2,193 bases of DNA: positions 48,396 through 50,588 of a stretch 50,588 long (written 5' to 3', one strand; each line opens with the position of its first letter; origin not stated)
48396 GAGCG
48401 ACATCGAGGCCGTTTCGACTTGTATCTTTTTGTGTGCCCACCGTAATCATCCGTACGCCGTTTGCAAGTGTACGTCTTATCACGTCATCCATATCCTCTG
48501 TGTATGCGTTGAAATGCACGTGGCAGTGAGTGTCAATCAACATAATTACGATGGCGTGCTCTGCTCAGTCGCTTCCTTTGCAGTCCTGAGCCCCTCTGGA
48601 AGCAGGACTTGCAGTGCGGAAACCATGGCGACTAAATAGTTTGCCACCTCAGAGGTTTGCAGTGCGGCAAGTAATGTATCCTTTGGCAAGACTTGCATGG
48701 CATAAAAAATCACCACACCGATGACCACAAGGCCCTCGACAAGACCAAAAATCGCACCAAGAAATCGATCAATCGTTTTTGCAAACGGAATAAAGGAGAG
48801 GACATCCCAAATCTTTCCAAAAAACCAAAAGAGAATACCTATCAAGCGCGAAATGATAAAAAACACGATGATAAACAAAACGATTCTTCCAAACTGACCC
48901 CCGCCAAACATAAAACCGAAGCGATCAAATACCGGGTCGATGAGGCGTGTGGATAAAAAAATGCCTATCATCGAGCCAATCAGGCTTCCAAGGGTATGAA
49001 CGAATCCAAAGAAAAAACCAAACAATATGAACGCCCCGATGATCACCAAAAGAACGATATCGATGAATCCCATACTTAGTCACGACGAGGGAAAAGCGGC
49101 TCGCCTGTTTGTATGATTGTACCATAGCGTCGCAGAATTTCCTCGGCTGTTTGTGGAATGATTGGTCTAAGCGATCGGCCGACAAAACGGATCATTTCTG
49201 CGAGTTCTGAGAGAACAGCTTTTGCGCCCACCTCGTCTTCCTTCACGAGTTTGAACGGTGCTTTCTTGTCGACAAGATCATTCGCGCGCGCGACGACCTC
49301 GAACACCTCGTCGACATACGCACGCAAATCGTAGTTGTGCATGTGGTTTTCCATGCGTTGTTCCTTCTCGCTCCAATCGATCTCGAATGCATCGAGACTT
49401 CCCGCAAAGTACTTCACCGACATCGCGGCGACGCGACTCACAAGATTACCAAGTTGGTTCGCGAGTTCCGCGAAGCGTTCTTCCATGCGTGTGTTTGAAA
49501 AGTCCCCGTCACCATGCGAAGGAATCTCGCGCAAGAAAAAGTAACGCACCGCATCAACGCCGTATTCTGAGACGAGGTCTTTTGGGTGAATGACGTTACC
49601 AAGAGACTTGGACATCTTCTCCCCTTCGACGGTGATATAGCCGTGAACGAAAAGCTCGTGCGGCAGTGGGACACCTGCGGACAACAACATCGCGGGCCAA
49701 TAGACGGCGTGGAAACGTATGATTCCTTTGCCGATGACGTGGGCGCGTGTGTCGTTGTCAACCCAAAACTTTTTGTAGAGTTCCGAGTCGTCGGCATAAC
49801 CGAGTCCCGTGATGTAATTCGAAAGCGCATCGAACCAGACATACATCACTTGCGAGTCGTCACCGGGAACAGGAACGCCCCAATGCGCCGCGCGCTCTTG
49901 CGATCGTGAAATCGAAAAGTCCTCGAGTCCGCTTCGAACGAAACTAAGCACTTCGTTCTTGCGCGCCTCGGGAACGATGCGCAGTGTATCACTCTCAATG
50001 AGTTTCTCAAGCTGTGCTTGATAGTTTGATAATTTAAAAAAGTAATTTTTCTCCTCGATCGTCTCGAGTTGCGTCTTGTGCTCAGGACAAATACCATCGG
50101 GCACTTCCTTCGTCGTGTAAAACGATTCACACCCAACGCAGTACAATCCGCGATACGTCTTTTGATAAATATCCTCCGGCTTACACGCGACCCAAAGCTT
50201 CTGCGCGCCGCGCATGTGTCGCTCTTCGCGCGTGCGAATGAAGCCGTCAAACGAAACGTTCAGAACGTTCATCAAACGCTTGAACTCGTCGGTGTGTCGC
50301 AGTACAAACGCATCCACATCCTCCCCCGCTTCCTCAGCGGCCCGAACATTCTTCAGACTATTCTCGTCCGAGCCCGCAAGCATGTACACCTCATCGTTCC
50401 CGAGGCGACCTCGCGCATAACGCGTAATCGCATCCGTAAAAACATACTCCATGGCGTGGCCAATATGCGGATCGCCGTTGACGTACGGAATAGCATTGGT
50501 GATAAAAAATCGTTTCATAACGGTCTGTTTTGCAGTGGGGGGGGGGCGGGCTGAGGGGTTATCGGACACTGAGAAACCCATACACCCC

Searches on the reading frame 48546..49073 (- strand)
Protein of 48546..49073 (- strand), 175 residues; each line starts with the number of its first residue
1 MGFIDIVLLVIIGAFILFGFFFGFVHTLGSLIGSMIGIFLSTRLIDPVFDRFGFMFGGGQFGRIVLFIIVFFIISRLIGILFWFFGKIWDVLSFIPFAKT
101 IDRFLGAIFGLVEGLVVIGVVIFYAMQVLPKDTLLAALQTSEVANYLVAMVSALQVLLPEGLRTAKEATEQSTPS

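Call 7: search_protein_families(library=pfam, proteins=[window:48546-49073:-])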
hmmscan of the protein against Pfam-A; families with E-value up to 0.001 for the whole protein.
window:48546-49073:- (175 aa): 1 family
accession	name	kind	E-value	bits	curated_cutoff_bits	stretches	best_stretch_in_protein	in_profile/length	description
PF02674.22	Colicin_V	-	5.4e-19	69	29.3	1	4-150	1-142/144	Colicin V production protein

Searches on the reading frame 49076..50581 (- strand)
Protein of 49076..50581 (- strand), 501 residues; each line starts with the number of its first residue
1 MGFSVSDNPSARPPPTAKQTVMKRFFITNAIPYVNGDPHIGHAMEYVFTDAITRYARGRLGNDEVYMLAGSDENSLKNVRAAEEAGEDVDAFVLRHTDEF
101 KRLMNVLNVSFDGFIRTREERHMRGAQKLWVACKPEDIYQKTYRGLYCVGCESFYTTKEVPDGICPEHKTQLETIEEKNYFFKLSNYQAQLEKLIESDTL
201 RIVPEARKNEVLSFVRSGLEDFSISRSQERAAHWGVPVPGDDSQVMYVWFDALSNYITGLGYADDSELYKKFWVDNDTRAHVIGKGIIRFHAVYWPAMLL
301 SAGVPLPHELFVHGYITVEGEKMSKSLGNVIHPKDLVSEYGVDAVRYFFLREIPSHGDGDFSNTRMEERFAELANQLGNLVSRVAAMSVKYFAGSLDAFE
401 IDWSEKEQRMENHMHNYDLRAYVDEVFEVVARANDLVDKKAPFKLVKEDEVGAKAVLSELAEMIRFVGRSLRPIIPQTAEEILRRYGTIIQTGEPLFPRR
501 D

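Call 7: search_protein_families(library=pfam, proteins=[window:49076-50581:-])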
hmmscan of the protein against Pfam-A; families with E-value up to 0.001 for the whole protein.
window:49076-50581:- (501 aa): 5 families
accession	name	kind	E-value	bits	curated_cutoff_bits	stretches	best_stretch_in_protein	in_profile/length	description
PF09334.17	tRNA-synt_1g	-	8.2e-99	331.4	20.1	2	173-384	177-390/391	tRNA synthetases class I (M)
PF00133.28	tRNA-synt_1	-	2.3e-24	86.4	22.7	2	242-350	295-403/414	tRNA synthetases class I (I, L, M and V)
PF01406.26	tRNA-synt_1e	-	1.2e-14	54.8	27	1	311-352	241-283/301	tRNA synthetases class I (C) catalytic domain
PF19303.5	Anticodon_3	-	2.3e-06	28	23.5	1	402-485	17-100/152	Anticodon binding domain of methionyl tRNA ligase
PF01921.24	tRNA-synt_1f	-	5e-05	22.8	27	0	312-355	271-315/360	tRNA synthetases class I (K)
